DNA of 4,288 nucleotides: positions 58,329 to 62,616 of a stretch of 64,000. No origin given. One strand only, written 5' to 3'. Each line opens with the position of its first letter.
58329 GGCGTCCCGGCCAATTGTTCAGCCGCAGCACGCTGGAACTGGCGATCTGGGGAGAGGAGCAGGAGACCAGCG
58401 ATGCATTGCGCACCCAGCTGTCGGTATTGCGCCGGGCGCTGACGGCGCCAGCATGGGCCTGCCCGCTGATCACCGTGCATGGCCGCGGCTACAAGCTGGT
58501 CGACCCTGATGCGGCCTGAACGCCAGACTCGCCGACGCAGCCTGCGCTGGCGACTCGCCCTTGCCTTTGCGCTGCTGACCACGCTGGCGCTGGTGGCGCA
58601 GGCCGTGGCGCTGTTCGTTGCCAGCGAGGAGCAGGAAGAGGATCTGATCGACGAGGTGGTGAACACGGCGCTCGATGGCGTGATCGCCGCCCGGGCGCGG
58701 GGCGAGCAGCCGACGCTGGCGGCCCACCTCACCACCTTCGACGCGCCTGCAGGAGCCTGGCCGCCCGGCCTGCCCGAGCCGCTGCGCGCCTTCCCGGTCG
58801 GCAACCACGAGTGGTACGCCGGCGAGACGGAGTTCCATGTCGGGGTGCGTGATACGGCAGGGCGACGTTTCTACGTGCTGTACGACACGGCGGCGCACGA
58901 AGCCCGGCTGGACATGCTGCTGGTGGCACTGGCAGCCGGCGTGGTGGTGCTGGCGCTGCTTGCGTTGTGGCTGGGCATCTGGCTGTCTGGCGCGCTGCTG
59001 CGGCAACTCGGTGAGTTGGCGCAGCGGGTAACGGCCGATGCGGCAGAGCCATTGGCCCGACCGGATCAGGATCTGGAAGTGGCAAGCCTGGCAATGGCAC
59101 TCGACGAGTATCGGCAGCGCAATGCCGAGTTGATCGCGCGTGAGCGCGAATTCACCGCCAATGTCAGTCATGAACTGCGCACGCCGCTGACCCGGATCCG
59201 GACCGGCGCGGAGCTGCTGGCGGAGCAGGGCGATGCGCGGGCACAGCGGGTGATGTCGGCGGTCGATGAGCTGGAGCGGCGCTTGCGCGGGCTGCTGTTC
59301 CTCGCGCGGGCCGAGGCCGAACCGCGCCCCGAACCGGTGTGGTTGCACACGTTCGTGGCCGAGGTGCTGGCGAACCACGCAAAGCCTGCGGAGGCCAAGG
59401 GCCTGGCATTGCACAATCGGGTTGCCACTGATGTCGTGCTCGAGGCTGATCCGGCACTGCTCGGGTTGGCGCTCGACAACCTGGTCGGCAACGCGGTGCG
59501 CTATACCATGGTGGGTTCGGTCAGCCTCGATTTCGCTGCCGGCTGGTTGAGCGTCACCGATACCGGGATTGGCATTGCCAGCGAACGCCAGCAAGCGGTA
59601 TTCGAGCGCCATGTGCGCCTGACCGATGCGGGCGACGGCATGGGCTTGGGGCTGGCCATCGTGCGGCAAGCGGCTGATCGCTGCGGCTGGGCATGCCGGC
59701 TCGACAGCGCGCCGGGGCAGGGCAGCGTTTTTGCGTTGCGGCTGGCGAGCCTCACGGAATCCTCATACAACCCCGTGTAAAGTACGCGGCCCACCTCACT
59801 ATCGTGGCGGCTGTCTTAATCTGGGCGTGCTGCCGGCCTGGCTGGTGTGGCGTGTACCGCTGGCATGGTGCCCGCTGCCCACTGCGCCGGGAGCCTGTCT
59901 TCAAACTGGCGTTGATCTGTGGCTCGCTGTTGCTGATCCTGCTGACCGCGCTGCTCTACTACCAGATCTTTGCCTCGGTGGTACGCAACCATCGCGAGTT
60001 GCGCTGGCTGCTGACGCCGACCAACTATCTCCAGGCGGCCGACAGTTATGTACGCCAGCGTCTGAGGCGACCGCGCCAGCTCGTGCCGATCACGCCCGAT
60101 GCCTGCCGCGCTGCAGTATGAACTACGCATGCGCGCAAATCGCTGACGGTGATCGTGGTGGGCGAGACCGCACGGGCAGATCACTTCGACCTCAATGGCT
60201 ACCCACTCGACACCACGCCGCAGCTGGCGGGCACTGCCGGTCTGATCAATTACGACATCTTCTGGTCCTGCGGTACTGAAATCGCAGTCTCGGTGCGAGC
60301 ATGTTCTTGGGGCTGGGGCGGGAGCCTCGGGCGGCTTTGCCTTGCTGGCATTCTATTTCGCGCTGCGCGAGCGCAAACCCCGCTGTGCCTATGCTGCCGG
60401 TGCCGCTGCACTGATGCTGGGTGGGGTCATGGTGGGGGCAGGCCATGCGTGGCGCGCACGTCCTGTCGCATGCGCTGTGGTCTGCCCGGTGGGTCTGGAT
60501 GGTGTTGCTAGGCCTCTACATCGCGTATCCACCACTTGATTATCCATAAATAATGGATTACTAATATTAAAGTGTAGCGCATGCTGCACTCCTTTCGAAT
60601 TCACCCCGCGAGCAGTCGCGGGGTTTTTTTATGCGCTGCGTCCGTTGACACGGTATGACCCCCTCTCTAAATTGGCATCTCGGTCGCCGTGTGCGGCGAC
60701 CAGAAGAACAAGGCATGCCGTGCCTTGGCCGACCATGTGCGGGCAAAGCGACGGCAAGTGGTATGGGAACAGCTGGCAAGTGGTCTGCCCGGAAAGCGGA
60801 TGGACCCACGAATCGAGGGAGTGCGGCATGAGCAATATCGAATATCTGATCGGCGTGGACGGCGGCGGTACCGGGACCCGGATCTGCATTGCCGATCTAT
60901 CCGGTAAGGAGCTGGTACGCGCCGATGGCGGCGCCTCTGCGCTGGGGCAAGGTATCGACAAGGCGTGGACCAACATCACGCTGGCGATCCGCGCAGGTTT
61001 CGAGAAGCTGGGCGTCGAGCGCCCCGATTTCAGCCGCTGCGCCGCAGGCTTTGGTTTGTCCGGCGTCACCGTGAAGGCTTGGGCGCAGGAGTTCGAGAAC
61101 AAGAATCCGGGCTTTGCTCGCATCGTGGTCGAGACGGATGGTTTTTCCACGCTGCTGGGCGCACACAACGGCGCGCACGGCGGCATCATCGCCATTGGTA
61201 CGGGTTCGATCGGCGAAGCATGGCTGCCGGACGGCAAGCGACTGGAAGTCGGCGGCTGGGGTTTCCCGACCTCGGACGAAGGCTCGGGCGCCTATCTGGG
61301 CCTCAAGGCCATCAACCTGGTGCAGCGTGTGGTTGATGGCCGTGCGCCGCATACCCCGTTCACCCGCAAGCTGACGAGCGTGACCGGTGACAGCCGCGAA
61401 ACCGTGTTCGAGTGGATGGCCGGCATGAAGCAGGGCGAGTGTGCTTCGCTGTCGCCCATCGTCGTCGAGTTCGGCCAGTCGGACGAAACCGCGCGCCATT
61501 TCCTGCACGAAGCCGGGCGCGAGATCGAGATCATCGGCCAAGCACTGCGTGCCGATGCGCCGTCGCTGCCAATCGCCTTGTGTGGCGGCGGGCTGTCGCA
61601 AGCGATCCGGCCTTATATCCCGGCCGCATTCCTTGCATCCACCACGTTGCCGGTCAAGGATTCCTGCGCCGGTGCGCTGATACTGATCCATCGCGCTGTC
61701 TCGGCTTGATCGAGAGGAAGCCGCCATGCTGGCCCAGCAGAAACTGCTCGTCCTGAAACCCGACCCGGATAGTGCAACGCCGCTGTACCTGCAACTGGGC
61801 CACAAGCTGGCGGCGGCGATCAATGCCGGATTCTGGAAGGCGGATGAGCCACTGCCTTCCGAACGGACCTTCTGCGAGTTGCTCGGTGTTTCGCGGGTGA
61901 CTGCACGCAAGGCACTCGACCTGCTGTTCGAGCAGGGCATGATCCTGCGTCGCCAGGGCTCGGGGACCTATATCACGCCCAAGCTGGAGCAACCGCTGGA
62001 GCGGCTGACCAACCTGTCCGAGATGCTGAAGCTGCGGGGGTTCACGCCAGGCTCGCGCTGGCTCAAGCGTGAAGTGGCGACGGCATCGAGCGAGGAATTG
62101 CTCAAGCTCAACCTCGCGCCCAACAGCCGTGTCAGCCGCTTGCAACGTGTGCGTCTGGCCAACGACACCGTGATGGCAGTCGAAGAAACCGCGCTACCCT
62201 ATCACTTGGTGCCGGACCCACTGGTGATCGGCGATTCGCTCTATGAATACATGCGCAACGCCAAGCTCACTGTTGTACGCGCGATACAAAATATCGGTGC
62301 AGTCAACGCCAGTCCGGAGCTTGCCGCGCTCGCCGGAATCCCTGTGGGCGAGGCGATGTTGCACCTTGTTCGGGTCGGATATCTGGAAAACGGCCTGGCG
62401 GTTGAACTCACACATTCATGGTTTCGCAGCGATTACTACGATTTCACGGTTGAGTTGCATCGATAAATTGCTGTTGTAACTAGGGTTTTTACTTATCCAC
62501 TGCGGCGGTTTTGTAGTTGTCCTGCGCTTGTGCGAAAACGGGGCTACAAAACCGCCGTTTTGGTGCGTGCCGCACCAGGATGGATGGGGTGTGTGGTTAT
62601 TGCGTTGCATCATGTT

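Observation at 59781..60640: Decayed eptA/pmrC-like gene immediately downstream of a PmrAB-like two-component system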

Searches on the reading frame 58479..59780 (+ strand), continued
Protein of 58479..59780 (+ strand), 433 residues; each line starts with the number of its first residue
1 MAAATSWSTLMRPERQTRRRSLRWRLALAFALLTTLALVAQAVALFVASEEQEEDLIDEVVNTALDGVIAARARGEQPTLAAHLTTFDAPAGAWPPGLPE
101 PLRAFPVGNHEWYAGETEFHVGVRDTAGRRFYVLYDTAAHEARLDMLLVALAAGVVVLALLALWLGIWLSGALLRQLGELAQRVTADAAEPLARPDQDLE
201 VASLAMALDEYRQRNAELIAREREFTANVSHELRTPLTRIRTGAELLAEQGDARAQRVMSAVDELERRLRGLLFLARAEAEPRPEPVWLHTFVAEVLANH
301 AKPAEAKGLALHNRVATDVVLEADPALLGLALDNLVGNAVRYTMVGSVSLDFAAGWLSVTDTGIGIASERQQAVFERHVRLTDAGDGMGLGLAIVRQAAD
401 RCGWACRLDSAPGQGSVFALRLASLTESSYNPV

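Call 32: find_encoding_contigs(protein=P0041, flank=5000, max_places=1)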
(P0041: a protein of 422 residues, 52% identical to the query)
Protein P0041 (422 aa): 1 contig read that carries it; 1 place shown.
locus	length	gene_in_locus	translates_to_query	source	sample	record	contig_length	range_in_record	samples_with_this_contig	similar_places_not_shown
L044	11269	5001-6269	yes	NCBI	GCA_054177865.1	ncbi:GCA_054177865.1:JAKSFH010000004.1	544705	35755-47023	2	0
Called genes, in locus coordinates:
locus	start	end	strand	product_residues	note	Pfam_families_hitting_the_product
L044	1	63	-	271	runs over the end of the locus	PF25213:HVO_A0261_N (weak), PF09339:HTH_IclR, PF13412:HTH_24 (weak), PF12802:MarR_2 (weak), PF01614:IclR_C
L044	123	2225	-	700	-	PF02629:CoA_binding (weak), PF13380:CoA_binding_2, PF13607:Succ_CoA_lig, PF13549:ATP-grasp_5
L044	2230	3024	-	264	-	PF00378:ECH_1, PF16113:ECH_2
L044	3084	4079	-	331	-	PF03401:TctC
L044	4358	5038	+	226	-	PF00072:Response_reg, PF00486:Trans_reg_C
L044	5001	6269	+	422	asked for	PF00512:HisKA, PF02518:HATPase_c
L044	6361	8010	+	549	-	PF08019:EptA_B_N, PF00884:Sulfatase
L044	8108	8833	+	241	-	PF09339:HTH_IclR, PF12802:MarR_2 (weak), PF01614:IclR_C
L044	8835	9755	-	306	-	PF03328:HpcH_HpaI, PF15617:C-C_Bond_Lyase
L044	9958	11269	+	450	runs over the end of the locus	PF03972:MmgE_PrpD_N, PF19305:MmgE_PrpD_C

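Call 33: find_encoding_contigs(protein=P0081, flank=5000, max_places=1)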
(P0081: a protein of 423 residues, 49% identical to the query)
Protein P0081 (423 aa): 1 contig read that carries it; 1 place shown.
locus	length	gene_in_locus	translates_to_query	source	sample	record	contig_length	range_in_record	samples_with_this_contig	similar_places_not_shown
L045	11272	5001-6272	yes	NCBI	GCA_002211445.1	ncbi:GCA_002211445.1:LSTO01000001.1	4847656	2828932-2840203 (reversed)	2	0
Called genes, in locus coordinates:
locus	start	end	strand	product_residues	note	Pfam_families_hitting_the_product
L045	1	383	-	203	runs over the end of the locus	PF02798:GST_N, PF13409:GST_N_2, PF13417:GST_N_3, PF00043:GST_C, PF14497:GST_C_3, PF13410:GST_C_2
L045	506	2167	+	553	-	PF00501:AMP-binding, PF13193:AMP-binding_C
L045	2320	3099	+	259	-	PF00034:Cytochrom_C, PF13442:Cytochrome_CBB3, PF00034:Cytochrom_C, PF13442:Cytochrome_CBB3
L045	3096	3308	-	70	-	PF12512:DUF3717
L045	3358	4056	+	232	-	PF00106:adh_short, PF13561:adh_short_C2, PF13460:NAD_binding_10 (weak)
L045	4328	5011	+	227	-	PF00072:Response_reg, PF00486:Trans_reg_C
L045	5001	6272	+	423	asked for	PF00512:HisKA, PF02518:HATPase_c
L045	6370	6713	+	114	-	-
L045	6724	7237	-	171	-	PF00135:COesterase (faint), PF20434:BD-FAE, PF07859:Abhydrolase_3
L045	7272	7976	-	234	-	PF00005:ABC_tran, PF13304:AAA_21 (faint)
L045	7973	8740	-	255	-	PF00005:ABC_tran, PF13304:AAA_21 (faint), PF12399:BCA_ABC_TP_C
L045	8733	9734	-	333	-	PF02653:BPD_transp_2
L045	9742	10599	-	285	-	PF02653:BPD_transp_2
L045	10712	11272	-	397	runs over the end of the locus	PF13433:Peripla_BP_5, PF13458:Peripla_BP_6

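Call 51: list_cluster_members(proteins=[P0003, P0012])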
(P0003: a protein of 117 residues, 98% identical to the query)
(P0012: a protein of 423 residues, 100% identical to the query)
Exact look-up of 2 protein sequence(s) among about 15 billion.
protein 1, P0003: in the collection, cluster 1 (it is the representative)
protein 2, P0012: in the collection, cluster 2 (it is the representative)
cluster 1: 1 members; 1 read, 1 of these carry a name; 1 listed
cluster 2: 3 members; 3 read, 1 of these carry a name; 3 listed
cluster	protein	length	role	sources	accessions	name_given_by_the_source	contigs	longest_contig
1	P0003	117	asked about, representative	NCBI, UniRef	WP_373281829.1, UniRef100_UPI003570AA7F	hypothetical protein [Chitinolyticbacter meiyuanensis] | hypothetical protein n=1 Tax=Chitinolyticbacter meiyuanensis TaxID=682798 ...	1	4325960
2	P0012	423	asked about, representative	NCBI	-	-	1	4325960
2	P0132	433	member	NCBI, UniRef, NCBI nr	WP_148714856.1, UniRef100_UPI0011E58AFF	sensor histidine kinase [Chitinolyticbacter meiyuanensis] | sensor histidine kinase n=1 Tax=Chitinolyticbacter meiyuanensis TaxID=682798 ... | HAMP domain-containing sensor histidine kinase [Chitinolyticbacter meiyuanensis]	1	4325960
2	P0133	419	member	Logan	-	-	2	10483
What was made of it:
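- The protein cluster has a single member (call 51).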

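Call 52: find_encoding_contigs(protein=P0133, flank=8000, max_places=3)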
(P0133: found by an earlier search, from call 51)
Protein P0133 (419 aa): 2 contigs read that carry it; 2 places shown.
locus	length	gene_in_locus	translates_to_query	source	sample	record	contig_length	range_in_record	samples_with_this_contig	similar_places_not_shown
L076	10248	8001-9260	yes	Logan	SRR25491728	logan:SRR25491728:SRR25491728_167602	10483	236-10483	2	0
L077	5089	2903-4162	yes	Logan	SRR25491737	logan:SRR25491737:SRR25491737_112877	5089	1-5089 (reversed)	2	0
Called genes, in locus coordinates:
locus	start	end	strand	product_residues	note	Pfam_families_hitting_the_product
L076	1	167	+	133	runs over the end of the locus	?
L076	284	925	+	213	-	PF09335:VTT_dom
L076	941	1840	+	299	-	PF01209:Ubie_methyltran, PF13489:Methyltransf_23, PF08241:Methyltransf_11, PF08242:Methyltransf_12, PF13649:Methyltransf_25, PF13847:Methyltransf_31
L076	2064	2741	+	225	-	PF01656:CbiA, PF13500:AAA_26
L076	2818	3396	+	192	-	PF00578:AhpC-TSA, PF02630:SCO1-SenC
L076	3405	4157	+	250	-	PF07317:PilZN, PF07238:PilZ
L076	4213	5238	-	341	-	PF08240:ADH_N, PF00107:ADH_zinc_N, PF13602:ADH_zinc_N_2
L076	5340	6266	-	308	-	-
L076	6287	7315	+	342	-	PF00111:Fer2, PF00970:FAD_binding_6, PF00175:NAD_binding_1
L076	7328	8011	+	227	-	PF00072:Response_reg, PF00486:Trans_reg_C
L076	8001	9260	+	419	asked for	PF00512:HisKA, PF02518:HATPase_c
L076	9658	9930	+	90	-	PF08019:EptA_B_N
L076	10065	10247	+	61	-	?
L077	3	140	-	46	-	?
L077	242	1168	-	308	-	-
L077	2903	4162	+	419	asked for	PF00512:HisKA, PF02518:HATPase_c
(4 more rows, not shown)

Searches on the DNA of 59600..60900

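Call 43: search_rna_families(source=window, start=59600, end=60900, threshold=evalue, max_evalue=1)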
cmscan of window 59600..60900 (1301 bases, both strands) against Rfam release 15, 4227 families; matches with E-value up to 1: 6.
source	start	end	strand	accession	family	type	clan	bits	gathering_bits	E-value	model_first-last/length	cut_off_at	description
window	60543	60630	+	RF00079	OmrA-B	Gene; sRNA;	-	26.2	40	0.019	1-87/87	no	OmrA-B family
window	60585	60631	+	RF02278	Betaproteobacteria_toxic_sRNA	Gene; sRNA;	-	21.8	50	0.11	1-64/64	no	Betaproteobacteria toxic small RNA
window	60543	60630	+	RF00111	SdsR_RyeB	Gene; sRNA;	CL00105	21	38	0.63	1-100/100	no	SdsR_RyeB RNA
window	60595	60632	+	RF02837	anti-hemB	Gene; sRNA;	-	19.8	49.5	0.08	1-81/81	no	Burkholderia RNA 7 (anti-hemB)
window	60677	60748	-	RF03018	RT-15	Gene; sRNA;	-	19.1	82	0.061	1-192/192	no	RT-15 RNA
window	59835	59890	+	RF03840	mir-3064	Gene; miRNA;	-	18.6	76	0.57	1-67/67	no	mir-3064 microRNA precursor family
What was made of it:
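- Tried and rejected: Rfam (call 43).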

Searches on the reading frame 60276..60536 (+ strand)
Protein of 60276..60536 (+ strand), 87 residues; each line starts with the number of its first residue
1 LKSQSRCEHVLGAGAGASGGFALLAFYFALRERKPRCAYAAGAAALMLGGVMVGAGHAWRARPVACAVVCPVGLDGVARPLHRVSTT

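Call 4: search_protein_families(library=pfam, proteins=[window:60276-60536:+], max_evalue=1)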
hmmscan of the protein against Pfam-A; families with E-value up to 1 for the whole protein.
seq(87 aa): 0 families
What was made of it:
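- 60326..60549 (+): pap2 (PAP2-family lipid phosphatase) pseudogene remnant, codons about 173 to the stop. A net 2-nt loss at about 60433-60446 shifts the frame. The original stop TAA is at 60547-60549. The C3-motif remnant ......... is at 60445-60471. No Pfam hit on the remnant itself (call 4).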

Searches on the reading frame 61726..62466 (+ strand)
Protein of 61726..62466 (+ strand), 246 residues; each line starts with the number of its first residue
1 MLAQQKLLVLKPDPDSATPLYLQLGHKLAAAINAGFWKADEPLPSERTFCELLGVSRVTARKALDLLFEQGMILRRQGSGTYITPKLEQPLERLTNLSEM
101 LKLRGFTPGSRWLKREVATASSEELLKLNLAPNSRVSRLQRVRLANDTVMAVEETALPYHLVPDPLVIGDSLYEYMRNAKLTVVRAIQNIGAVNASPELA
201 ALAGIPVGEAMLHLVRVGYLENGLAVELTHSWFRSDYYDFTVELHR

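Call 55: find_encoding_contigs(protein=window:61726-62466:+, flank=4000, max_places=8)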
Protein window:61726-62466:+ (246 aa): no gene with exactly this product is on record in the collection.

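Call 58: list_cluster_members(proteins=[window:61726-62466:+, window:60828-61709:+])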
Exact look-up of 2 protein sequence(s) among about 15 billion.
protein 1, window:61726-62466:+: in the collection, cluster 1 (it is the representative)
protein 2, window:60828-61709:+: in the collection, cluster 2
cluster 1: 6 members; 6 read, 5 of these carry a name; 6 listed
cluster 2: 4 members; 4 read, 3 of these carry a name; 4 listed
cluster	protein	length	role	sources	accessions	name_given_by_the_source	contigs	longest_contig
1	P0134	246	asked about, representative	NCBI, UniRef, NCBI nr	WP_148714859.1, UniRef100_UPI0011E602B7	GntR family transcriptional regulator [Chitinolyticbacter meiyuanensis] | GntR family transcriptional regulator n=1 Tax=Chitinolyticbacter meiyuanensis ...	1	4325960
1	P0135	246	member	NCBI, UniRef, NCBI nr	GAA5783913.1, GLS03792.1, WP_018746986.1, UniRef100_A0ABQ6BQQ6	transcriptional regulator [Chitiniphilus shinanonensis] | Transcriptional regulator n=1 Tax=Chitiniphilus shinanonensis TaxID=553088 ... | GntR family transcriptional regulator [Chitiniphilus shinanonensis]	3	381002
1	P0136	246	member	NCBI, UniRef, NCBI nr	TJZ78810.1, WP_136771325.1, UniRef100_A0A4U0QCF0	GntR family transcriptional regulator [Chitiniphilus eburneus] | GntR family transcriptional regulator n=1 Tax=Chitiniphilus eburneus TaxID=2571148 ...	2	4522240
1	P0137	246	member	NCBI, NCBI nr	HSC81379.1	MAG TPA: GntR family transcriptional regulator [Chitinolyticbacter sp.] | GntR family transcriptional regulator [Chitinolyticbacter sp.]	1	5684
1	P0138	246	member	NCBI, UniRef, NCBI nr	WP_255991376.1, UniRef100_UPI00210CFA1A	GntR family transcriptional regulator [Chitinolyticbacter albus] | GntR family transcriptional regulator n=1 Tax=Chitinolyticbacter albus TaxID=2961951 ...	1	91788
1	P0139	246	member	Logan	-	-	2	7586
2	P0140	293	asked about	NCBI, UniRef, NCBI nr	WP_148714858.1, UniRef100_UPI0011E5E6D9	BadF/BadG/BcrA/BcrD ATPase family protein [Chitinolyticbacter meiyuanensis] | BadF/BadG/BcrA/BcrD ATPase family protein n=1 Tax=Chitinolyticbacter meiyuanensis ...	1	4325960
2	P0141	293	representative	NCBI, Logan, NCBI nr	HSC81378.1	MAG TPA: BadF/BadG/BcrA/BcrD ATPase family protein [Chitinolyticbacter sp.] | BadF/BadG/BcrA/BcrD ATPase family protein [Chitinolyticbacter sp.]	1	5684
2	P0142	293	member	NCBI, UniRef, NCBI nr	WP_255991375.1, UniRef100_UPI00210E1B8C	BadF/BadG/BcrA/BcrD ATPase family protein [Chitinolyticbacter albus] | BadF/BadG/BcrA/BcrD ATPase family protein n=1 Tax=Chitinolyticbacter albus TaxID=2961951 ...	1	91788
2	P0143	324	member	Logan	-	-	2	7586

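Call 59: find_encoding_contigs(protein=P0142, flank=10000, max_places=2)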
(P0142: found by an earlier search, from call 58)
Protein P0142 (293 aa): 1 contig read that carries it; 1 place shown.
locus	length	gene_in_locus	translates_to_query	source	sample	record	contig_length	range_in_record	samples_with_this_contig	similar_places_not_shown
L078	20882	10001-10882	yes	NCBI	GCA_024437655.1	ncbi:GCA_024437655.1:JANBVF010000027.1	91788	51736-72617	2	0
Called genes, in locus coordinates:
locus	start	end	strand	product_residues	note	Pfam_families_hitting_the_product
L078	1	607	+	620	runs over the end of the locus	PF13721:SecD-TM1, PF21760:SecD_1st, PF22599:SecDF_P1_head, PF02355:SecD_SecF_C, PF03176:MMPL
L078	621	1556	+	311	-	PF07549:Sec_GG, PF02355:SecD_SecF_C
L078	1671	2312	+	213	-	PF09335:VTT_dom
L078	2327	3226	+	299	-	PF01209:Ubie_methyltran, PF13489:Methyltransf_23, PF13847:Methyltransf_31, PF08241:Methyltransf_11, PF08242:Methyltransf_12, PF13649:Methyltransf_25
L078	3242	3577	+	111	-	-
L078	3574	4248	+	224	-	PF01656:CbiA, PF13500:AAA_26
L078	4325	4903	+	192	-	PF08534:Redoxin (weak), PF00578:AhpC-TSA, PF02630:SCO1-SenC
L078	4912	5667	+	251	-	PF07317:PilZN, PF07238:PilZ (weak)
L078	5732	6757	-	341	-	PF08240:ADH_N, PF00107:ADH_zinc_N, PF13602:ADH_zinc_N_2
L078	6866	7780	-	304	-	-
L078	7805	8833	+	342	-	PF00111:Fer2, PF00970:FAD_binding_6, PF00175:NAD_binding_1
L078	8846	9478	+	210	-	PF00072:Response_reg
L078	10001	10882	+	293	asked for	PF01869:BcrAD_BadFG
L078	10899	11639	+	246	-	PF00392:GntR, PF07702:UTRA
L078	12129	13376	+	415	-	PF01547:SBP_bac_1, PF13416:SBP_bac_8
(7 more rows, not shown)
